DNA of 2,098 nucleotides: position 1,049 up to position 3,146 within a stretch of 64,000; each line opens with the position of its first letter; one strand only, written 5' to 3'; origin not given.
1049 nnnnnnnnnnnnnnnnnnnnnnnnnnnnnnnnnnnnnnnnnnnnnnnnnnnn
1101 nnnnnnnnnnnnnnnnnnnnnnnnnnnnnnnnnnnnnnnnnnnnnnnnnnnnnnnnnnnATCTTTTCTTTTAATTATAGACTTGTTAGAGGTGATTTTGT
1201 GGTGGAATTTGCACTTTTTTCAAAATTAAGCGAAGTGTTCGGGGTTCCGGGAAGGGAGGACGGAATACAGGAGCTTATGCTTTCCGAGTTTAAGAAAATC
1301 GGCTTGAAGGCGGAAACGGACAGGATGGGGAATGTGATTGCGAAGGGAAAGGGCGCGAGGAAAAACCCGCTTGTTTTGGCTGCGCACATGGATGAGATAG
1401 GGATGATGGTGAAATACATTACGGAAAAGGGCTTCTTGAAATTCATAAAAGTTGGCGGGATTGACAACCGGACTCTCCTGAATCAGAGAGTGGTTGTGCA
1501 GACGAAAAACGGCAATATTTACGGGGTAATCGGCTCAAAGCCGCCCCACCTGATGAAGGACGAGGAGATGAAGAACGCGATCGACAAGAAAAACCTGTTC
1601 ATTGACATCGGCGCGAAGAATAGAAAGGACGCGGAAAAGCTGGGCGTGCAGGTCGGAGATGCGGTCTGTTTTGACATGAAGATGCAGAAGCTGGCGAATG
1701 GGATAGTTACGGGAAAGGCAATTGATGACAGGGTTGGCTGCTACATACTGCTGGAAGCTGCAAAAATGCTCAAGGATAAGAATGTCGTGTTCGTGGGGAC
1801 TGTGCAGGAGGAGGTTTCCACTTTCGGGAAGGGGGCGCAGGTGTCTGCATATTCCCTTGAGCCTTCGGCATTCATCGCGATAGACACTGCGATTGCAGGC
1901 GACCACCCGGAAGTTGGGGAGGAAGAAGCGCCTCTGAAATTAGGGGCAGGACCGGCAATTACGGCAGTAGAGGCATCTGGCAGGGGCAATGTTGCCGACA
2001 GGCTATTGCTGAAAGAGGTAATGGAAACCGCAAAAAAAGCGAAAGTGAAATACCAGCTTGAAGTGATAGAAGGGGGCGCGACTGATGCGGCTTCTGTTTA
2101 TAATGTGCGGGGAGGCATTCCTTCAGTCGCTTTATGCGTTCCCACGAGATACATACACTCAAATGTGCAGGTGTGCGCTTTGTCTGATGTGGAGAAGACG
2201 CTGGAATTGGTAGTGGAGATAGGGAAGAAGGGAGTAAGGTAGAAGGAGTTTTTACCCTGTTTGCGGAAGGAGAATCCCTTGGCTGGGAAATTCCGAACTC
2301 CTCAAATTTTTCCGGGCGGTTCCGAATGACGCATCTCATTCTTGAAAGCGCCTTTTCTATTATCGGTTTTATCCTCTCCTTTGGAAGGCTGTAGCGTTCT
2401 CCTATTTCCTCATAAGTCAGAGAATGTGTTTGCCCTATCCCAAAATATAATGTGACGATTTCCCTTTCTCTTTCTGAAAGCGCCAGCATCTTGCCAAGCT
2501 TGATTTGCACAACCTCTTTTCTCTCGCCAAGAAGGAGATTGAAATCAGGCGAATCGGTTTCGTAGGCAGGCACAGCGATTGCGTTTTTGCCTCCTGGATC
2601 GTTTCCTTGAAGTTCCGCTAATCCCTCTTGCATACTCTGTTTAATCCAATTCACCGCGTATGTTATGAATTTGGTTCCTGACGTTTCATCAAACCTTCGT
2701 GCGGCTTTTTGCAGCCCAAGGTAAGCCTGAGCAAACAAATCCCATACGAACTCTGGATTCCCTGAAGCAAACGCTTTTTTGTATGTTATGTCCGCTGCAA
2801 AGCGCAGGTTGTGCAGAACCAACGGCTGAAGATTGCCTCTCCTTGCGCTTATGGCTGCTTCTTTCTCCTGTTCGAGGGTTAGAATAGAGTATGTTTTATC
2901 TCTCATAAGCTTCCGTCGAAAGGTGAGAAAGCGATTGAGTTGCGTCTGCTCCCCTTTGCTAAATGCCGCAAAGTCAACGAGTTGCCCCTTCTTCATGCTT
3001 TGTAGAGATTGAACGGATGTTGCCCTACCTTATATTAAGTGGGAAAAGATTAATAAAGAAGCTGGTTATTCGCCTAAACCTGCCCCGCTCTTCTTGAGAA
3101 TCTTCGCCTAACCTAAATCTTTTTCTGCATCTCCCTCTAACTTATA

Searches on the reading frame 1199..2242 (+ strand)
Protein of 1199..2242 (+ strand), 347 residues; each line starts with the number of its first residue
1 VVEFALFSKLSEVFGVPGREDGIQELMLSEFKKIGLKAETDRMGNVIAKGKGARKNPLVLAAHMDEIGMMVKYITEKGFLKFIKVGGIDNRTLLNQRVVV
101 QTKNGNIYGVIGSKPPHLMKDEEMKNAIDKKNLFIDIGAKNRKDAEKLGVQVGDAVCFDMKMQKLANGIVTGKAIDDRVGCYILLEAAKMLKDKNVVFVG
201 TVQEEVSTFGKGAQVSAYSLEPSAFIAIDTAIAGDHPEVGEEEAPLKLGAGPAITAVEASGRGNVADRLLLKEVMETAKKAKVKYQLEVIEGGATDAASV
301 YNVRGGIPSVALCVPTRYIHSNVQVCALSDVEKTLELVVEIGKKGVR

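Call 50: search_protein_families(library=pfam, proteins=[window:1199-2242:+])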
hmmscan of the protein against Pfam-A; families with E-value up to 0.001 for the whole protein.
window:1199-2242:+ (347 aa): 4 families
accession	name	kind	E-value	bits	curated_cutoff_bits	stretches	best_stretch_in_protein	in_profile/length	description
PF05343.19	Peptidase_M42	-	1.2e-96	323.7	23.2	1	44-337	1-292/292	M42 glutamyl aminopeptidase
PF01546.33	Peptidase_M20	-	5.1e-06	27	24.6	1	168-341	26-203/206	Peptidase family M20/M25/M40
PF04389.22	Peptidase_M28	-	6.3e-05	23.2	21.3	0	174-215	30-77/193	Peptidase family M28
PF02127.20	Peptidase_M18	-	0.0005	19.4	24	0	205-337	291-427/432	Aminopeptidase I zinc metalloprotease (M18)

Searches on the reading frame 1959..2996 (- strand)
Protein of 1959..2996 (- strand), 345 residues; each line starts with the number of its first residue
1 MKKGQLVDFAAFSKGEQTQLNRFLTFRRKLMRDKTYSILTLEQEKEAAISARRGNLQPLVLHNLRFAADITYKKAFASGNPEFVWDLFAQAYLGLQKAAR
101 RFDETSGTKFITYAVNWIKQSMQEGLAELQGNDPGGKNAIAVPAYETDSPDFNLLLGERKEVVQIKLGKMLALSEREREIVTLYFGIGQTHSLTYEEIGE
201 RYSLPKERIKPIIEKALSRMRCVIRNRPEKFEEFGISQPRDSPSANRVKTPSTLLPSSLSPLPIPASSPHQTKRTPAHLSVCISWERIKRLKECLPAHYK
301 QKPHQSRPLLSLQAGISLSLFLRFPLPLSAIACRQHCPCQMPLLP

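Call 50: search_protein_families(library=pfam, proteins=[window:1959-2996:-])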
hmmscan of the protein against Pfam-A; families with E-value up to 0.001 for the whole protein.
window:1959-2996:- (345 aa): 2 families
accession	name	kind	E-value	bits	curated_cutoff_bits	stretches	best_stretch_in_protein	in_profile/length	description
PF04545.22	Sigma70_r4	-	2.9e-13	49.6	24.1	1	172-221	4-49/50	Sigma-70, region 4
PF04542.20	Sigma70_r2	-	7.4e-07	29.3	24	1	60-126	2-65/71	Sigma-70 region 2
